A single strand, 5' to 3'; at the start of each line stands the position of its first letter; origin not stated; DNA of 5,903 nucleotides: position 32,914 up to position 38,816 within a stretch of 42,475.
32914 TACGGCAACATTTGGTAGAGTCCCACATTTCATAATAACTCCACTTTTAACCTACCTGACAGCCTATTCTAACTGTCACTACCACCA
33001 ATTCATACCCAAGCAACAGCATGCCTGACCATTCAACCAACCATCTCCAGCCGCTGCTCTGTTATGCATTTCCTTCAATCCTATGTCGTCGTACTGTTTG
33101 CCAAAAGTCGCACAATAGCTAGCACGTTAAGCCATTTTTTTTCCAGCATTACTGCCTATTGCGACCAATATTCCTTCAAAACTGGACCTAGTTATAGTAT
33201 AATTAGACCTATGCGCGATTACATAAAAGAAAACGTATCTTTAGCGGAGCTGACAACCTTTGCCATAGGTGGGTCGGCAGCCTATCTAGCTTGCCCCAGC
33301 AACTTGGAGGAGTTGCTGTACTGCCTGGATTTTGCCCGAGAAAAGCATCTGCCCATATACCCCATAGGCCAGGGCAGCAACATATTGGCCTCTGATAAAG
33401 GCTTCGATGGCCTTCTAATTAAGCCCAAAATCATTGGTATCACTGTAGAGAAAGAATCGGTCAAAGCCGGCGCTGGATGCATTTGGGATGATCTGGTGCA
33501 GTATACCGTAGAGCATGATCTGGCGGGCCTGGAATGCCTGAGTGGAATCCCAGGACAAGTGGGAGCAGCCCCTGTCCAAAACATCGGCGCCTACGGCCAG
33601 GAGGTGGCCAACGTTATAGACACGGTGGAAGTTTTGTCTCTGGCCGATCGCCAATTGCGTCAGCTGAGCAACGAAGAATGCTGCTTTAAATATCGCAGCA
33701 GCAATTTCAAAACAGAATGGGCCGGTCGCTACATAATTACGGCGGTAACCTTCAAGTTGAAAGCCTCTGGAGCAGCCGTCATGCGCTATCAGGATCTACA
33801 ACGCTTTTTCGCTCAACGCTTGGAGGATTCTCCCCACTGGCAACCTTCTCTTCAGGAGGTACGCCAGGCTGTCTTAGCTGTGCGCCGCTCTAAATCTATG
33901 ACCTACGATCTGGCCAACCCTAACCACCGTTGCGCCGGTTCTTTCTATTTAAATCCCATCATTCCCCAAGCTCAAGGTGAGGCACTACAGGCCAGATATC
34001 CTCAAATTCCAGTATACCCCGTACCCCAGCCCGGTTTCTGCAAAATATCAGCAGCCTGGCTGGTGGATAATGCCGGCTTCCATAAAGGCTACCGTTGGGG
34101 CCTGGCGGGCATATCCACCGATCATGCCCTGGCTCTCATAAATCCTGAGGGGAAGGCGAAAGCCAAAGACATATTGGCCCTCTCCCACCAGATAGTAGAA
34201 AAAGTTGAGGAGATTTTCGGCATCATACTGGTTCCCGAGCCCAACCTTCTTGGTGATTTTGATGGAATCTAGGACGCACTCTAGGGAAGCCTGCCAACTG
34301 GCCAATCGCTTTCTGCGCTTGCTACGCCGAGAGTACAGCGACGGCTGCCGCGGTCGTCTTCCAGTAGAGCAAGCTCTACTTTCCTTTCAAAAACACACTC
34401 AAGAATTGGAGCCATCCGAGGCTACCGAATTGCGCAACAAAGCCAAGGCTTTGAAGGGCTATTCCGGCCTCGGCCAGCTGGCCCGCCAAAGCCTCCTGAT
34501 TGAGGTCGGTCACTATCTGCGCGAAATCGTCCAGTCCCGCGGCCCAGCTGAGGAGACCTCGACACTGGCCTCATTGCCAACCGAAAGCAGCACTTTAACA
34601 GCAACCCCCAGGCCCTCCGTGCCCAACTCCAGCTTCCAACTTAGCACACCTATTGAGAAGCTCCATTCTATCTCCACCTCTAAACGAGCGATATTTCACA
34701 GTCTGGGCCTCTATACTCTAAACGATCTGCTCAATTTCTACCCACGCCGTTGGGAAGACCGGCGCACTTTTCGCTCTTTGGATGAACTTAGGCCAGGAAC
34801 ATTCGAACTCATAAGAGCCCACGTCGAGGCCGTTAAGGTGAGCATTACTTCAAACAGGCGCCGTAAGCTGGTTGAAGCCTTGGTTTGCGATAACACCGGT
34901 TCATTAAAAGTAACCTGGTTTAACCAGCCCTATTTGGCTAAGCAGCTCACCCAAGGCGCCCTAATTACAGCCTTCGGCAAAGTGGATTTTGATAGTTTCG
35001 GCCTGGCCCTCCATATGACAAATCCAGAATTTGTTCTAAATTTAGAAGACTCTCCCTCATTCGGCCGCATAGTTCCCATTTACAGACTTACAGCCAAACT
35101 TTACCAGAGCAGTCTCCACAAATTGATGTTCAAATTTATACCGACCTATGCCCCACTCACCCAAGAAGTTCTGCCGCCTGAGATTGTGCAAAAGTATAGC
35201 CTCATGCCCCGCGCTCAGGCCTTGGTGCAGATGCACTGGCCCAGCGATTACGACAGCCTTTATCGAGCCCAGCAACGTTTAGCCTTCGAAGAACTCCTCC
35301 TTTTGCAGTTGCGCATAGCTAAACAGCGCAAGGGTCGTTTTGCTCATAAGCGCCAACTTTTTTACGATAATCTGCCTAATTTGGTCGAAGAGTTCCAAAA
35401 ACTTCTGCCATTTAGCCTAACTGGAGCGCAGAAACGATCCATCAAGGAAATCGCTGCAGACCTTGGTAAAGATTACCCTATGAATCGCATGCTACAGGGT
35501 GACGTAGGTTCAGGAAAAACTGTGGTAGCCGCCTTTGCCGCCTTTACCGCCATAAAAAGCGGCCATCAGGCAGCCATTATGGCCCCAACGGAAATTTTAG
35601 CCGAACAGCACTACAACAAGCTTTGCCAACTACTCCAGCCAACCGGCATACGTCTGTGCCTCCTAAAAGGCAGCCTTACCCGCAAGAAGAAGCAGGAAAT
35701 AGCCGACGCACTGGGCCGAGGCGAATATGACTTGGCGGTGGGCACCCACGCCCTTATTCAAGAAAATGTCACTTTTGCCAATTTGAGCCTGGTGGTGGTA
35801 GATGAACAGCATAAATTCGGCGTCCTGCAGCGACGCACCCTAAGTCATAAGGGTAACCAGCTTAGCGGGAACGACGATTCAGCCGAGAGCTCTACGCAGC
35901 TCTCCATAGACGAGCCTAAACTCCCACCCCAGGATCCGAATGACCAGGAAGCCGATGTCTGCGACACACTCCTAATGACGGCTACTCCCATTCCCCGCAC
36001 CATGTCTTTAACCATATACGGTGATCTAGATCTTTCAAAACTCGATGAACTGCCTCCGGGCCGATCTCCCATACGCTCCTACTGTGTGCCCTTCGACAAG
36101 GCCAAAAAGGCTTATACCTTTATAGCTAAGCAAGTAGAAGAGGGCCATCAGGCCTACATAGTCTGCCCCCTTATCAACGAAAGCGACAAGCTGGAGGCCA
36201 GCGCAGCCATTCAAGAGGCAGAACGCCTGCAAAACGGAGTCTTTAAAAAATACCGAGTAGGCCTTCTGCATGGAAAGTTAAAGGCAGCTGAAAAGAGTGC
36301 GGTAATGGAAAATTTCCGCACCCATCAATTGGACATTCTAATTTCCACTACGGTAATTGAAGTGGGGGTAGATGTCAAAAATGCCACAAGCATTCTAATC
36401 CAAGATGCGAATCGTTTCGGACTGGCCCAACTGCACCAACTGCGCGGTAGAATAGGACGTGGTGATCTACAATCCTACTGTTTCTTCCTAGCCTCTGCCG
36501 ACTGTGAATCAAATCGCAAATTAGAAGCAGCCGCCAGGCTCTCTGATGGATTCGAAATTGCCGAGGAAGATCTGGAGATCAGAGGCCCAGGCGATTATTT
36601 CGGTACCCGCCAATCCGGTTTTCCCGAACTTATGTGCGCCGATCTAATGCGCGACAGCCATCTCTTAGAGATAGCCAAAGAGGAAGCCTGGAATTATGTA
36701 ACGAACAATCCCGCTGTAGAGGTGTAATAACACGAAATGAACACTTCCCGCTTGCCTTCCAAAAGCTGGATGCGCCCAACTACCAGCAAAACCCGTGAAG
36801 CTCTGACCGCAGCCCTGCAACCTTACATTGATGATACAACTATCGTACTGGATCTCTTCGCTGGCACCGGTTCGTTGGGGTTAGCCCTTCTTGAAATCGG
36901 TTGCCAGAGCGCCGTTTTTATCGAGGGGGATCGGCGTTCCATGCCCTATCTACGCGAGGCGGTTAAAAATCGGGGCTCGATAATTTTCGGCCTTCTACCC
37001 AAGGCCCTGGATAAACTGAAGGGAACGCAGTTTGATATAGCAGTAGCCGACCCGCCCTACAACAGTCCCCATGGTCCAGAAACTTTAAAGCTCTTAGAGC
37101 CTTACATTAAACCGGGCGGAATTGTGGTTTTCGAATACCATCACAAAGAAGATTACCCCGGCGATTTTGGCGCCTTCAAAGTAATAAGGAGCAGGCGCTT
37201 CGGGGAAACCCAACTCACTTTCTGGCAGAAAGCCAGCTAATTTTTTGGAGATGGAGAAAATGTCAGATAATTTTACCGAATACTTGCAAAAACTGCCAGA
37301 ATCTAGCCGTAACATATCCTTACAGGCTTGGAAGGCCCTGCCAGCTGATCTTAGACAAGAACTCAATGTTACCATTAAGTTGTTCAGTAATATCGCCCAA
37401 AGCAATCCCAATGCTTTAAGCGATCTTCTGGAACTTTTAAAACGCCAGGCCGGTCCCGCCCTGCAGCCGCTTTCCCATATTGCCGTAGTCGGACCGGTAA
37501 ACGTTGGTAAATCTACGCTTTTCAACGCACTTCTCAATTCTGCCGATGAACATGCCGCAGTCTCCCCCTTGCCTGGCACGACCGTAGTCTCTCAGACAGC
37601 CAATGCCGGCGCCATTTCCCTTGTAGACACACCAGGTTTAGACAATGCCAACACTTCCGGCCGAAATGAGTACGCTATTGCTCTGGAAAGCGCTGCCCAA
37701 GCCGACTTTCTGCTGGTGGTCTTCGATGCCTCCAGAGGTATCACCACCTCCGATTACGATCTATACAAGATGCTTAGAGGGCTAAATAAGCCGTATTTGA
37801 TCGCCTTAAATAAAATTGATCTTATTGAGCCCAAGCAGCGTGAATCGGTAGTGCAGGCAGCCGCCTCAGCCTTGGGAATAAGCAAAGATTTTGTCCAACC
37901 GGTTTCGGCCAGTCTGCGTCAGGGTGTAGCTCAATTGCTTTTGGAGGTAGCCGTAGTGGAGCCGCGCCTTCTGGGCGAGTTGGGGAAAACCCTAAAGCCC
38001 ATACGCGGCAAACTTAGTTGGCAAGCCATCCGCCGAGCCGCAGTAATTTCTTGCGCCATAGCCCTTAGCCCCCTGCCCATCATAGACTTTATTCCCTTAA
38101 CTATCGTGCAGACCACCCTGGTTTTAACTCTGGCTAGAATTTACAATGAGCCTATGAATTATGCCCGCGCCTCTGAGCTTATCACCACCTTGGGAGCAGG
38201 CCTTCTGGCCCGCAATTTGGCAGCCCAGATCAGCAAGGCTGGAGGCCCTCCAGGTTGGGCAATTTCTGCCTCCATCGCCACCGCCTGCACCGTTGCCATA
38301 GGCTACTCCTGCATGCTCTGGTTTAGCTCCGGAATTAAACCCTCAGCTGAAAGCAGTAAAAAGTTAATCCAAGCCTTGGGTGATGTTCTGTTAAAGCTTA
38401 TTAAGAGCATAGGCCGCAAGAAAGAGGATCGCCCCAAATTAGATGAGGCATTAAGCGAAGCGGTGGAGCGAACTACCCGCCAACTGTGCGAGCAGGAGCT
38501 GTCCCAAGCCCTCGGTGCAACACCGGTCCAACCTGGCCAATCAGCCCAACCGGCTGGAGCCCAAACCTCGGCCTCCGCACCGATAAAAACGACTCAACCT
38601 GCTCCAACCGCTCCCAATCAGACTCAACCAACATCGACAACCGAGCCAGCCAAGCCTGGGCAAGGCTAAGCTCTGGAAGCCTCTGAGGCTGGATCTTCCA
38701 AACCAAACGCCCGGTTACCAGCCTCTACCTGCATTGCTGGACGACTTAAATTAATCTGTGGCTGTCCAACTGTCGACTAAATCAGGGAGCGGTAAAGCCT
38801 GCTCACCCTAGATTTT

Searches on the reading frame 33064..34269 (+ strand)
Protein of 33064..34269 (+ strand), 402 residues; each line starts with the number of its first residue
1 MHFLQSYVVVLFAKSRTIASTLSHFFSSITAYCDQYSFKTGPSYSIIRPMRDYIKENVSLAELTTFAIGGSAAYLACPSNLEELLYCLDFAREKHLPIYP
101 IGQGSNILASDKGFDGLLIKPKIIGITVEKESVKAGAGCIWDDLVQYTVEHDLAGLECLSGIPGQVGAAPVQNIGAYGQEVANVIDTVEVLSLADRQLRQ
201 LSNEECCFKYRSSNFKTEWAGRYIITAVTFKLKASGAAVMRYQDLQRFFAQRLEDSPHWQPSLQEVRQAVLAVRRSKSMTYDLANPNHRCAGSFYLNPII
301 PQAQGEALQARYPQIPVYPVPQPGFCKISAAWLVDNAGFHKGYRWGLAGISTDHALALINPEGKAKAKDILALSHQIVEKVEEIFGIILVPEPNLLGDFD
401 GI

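Call 6: search_protein_families(library=pfam, proteins=[window:33064-34269:+], max_evalue=0.01)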
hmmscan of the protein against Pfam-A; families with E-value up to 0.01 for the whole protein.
window:33064-34269:+ (402 aa): 2 families
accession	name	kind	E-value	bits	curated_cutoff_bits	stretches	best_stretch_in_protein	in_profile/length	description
PF01565.28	FAD_binding_4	-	3e-22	79.3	26.4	1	73-195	2-132/139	FAD binding domain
PF02873.21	MurB_C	-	1e-21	77.4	27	1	265-395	1-98/99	UDP-N-acetylenolpyruvoylglucosamine reductase, C-terminal domain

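Call 17: search_protein_families(library=ncbifam, proteins=[window:33064-34269:+], max_evalue=0.001)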
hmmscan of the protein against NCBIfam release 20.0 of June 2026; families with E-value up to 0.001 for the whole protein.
window:33064-34269:+ (402 aa): 7 families
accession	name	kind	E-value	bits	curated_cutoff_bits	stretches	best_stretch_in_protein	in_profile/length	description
NF010478.0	PRK13903.1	equivalog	2.4e-98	329.4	231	1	54-397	15-359/362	UDP-N-acetylmuramate dehydrogenase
NF000755.0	PRK00046.1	equivalog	1e-88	297.3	277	1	54-397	4-336/343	UDP-N-acetylmuramate dehydrogenase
NF010480.0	PRK13905.1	equivalog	3.5e-57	193.6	259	2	49-262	11-221/303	UDP-N-acetylmuramate dehydrogenase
TIGR00179.1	murB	equivalog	5.4e-57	193.2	144.5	1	60-396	1-289/290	UDP-N-acetylmuramate dehydrogenase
NF011245.0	PRK14651.1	equivalog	3.6e-25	88.7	224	2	56-240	5-175/273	UDP-N-acetylmuramate dehydrogenase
NF011242.0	PRK14648.1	equivalog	2.5e-20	73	426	1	51-195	9-159/354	UDP-N-acetylmuramate dehydrogenase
NF010479.0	PRK13904.1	equivalog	4.1e-17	62.5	273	1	100-218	37-149/258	UDP-N-acetylmuramate dehydrogenase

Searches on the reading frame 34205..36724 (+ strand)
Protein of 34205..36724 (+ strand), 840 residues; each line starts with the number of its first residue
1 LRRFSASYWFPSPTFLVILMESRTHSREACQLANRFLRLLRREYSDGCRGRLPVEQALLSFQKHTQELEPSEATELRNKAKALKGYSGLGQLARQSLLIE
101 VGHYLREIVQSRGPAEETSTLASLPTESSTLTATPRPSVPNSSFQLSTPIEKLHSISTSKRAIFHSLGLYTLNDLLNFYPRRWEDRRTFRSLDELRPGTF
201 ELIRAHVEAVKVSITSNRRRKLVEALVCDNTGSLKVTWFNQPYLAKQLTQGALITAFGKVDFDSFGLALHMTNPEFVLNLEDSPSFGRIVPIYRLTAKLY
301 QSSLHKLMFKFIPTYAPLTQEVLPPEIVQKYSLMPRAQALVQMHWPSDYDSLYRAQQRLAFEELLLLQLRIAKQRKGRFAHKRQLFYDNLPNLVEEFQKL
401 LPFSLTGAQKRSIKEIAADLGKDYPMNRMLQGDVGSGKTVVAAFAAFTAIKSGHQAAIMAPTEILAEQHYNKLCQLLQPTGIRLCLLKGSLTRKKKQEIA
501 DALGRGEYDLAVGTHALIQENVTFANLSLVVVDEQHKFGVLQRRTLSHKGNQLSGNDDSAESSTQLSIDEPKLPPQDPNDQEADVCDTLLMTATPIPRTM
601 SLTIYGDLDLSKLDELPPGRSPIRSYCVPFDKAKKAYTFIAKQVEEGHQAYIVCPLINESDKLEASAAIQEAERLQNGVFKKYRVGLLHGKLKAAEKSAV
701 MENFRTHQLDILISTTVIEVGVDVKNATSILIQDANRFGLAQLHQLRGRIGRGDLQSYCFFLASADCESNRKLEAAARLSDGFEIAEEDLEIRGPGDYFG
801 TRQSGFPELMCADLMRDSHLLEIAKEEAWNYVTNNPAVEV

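Call 6: search_protein_families(library=pfam, proteins=[window:34205-36724:+], max_evalue=0.01)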
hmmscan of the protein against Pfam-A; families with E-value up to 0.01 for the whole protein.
window:34205-36724:+ (840 aa): 8 families
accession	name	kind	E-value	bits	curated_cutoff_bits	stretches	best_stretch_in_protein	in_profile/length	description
PF00270.35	DEAD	-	1.5e-23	83.8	26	1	408-598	3-162/167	DEAD/DEAH box helicase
PF00271.37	Helicase_C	-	3.3e-23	82.5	23.5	1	636-752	6-108/110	Helicase conserved C-terminal domain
PF17191.10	RecG_wedge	-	7.4e-23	81.4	23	1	153-312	5-159/162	RecG wedge domain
PF19833.4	RecG_dom3_C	-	2.3e-12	47.2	26.8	1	780-838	2-61/87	ATP-dependent DNA helicase RecG, domain 3, C-terminal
PF04851.21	ResIII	-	4.1e-07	30.5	22.5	1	405-539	4-138/164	Type III restriction enzyme, res subunit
PF01336.31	tRNA_anti-codon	-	3.4e-06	27.3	27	1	215-271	11-69/75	OB-fold nucleic acid binding domain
PF22590.2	Cas3-like_C_2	-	0.00017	22.3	27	1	669-752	16-103/106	CRISPR-associated nuclease/helicase Cas3, C-terminal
PF07517.20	SecA_DEAD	-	0.0053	16.5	24.6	0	434-499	99-164/290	SecA DEAD-like domain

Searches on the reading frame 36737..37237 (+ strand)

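Call 7: search_protein_families(library=pfam, proteins=[window:36737-37237:+], max_evalue=0.01)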
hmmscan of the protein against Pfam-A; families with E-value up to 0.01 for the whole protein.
window:36737-37237:+ (167 aa): 5 families
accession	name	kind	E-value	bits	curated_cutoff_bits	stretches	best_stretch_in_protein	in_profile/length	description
PF03602.21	Cons_hypoth95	-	3.7e-25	89.1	24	1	7-164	16-182/182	Conserved hypothetical protein 95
PF13578.12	Methyltransf_24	-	6.6e-05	24.2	26.3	1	50-132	17-102/105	Methyltransferase domain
PF13847.12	Methyltransf_31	-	0.00083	19.5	27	1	32-137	2-115/145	Methyltransferase domain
PF05175.20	MTS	-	0.00088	19.4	23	1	33-112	31-112/170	Methyltransferase small domain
PF01555.25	N6_N4_Mtase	-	0.0022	18.4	26.7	0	15-57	163-205/221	DNA methylase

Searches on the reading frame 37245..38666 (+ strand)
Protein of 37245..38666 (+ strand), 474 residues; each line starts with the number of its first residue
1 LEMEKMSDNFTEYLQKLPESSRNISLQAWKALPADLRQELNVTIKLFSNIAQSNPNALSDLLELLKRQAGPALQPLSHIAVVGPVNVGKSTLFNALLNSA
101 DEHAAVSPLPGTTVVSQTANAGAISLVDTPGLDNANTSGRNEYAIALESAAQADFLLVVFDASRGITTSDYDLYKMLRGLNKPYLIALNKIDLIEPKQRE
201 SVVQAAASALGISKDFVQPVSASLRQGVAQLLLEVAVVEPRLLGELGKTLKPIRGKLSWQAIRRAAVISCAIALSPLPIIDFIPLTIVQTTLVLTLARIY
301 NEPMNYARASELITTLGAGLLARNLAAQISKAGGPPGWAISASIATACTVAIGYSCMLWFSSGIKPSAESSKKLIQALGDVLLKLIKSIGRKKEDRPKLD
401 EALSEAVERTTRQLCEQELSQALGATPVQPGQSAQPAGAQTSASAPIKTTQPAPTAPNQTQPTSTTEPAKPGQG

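Call 7: search_protein_families(library=pfam, proteins=[window:37245-38666:+], max_evalue=0.01)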
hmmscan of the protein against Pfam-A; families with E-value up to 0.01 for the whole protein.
window:37245-38666:+ (474 aa): 12 families
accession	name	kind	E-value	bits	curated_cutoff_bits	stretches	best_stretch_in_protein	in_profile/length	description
PF01926.29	MMR_HSR1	-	3.8e-22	79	21.9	1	78-190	1-113/113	50S ribosome-binding GTPase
PF02421.24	FeoB_N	-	1.9e-13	50.7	27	1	78-232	2-153/156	Ferrous iron transport protein B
PF00009.33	GTP_EFTU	-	2.5e-12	47.2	26.5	1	122-235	69-182/188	Elongation factor Tu GTP binding domain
PF05128.17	DUF697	-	1.3e-10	41.7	27.7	1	249-327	13-92/162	Domain of unknown function (DUF697)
PF00350.29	Dynamin_N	-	1.7e-10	41.6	27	1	118-190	97-167/168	Dynamin family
PF03193.22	RsgA_GTPase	-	5e-06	26.9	30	1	77-135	107-171/174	RsgA GTPase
PF02492.25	cobW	-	8.7e-05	22.6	20.7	0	126-213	88-175/180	CobW/HypB/UreG, nucleotide-binding domain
PF04548.22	AIG1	-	0.00082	19.2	27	1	79-177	3-107/212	AIG1 family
PF13401.12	AAA_22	-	0.0015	19.3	27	0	78-133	7-45/130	AAA domain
PF13191.12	AAA_16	-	0.0019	19.2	32.6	0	59-116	10-63/167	AAA ATPase domain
PF10662.15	PduV-EutP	-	0.0023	18.2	21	1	78-231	3-137/143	Ethanolamine utilisation - propanediol utilisation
PF09439.16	SRPRB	-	0.0027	17.6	25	1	79-135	6-59/178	Signal recognition particle receptor beta subunit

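Call 17: search_protein_families(library=ncbifam, proteins=[window:37245-38666:+], max_evalue=0.001)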
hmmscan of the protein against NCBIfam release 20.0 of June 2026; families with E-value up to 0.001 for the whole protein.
window:37245-38666:+ (474 aa): 27 families (the best 25 are shown)
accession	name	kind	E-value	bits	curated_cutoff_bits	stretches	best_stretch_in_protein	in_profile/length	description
TIGR03594.1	GTPase_EngA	equivalog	3e-24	85.8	306.7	1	78-236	2-157/432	ribosome biogenesis GTPase Der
TIGR03918.1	GTP_HydF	equivalog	7.2e-21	74.5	325.55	1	77-232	8-167/392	[FeFe] hydrogenase H-cluster maturation GTPase HydF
TIGR00450.1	mnmE_trmE_thdF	equivalog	1.7e-19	70.2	252.6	1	52-233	187-368/446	tRNA uridine-5-carboxymethylaminomethyl(34) synthesis GTPase MnmE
NF000908.1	PRK00089.1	equivalog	5.8e-19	68.5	237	1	78-236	5-164/291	GTPase Era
TIGR03598.1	GTPase_YsxC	equivalog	5e-17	62.2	124.45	1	76-233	18-183/186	ribosome biogenesis GTP-binding protein YihA/YsxC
NF002828.0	PRK03003.1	equivalog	5e-16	58.4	631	1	74-237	38-198/477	ribosome biogenesis GTPase Der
NF007071.0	PRK09518.1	equivalog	6.1e-16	58.1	953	1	73-235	268-427/706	bifunctional cytidylate kinase/GTPase Der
TIGR00436.1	era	equivalog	1e-14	54.5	116.25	1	78-222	2-146/270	GTPase Era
TIGR00231.1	small_GTP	domain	2.1e-14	53.6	42.5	1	78-229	5-156/164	GTP-binding protein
NF049994.1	slr1306_fam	domain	3.8e-14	52.2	490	2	44-207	74-219/470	slr1306 family protein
NF003661.0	PRK05291.1-3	equivalog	4.4e-14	52.7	380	1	57-235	196-366/448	tRNA uridine-5-carboxymethylaminomethyl(34) synthesis GTPase MnmE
TIGR03596.1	GTPase_YlqF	equivalog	7.4e-14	51.8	208.2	2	74-132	116-173/276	ribosome biogenesis GTPase YlqF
TIGR00437.1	feoB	equivalog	7.4e-13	48.1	315.65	1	83-237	1-152/594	ferrous iron transport protein B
TIGR03597.1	GTPase_YqeH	equivalog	2.1e-11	43.6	297.4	1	56-136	140-219/361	ribosome biogenesis GTPase YqeH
TIGR03156.1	GTP_HflX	equivalog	1.5e-10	40.5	216.75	1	75-231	188-343/351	GTPase HflX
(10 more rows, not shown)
